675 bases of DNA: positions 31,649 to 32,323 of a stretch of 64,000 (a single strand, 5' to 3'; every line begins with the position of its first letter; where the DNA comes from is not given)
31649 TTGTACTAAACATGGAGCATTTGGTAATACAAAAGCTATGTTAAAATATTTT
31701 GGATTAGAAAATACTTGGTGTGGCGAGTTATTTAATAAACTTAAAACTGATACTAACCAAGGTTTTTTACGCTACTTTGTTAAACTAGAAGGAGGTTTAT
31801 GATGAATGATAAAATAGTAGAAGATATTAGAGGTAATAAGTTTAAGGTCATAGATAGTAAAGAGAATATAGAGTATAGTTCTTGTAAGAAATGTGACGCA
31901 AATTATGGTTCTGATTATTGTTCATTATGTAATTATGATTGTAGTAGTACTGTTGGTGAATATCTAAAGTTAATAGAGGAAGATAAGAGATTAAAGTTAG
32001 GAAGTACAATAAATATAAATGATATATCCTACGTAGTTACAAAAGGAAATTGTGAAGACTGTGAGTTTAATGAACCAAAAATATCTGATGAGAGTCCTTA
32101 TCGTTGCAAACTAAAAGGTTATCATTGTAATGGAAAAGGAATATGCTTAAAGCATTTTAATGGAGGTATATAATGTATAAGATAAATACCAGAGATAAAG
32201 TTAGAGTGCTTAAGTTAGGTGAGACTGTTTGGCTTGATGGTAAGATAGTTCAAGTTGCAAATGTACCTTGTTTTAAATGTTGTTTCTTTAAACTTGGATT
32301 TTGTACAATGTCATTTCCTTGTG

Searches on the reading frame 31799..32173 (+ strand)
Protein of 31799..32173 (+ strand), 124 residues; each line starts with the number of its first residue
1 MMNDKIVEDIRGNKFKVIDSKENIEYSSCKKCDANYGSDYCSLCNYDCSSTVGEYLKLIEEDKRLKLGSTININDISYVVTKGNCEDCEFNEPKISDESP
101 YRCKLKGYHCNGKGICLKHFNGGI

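Call 7: search_protein_families(library=pfam, proteins=[window:31799-32173:+], max_evalue=1)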
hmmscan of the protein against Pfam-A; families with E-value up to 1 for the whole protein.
window:31799-32173:+ (124 aa): 2 families
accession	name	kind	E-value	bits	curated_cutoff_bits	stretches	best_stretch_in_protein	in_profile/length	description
PF19513.4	DUF6047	-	0.04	14.3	27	1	3-89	53-140/190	Family of unknown function (DUF6047)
PF06750.18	A24_N_bact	-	0.17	12.4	23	0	72-89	42-59/84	Bacterial Peptidase A24 N-terminal domain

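Call 8: search_protein_families(library=phrogs, proteins=[window:31799-32173:+], max_evalue=1)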
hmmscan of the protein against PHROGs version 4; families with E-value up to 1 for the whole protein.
window:31799-32173:+ (124 aa): 3 families
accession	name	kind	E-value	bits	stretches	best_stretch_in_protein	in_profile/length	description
phrog_30262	-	unknown function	0.092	13.9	1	7-25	11-29/52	-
phrog_36708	-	unknown function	0.27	12.5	0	70-105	39-73/101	-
phrog_23450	-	unknown function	0.27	12.3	1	27-99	52-120/143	-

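Call 73: search_protein_families(library=padloc, proteins=[window:31799-32173:+], max_evalue=1)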
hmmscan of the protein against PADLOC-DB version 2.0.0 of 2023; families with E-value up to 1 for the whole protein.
window:31799-32173:+ (124 aa): 0 families
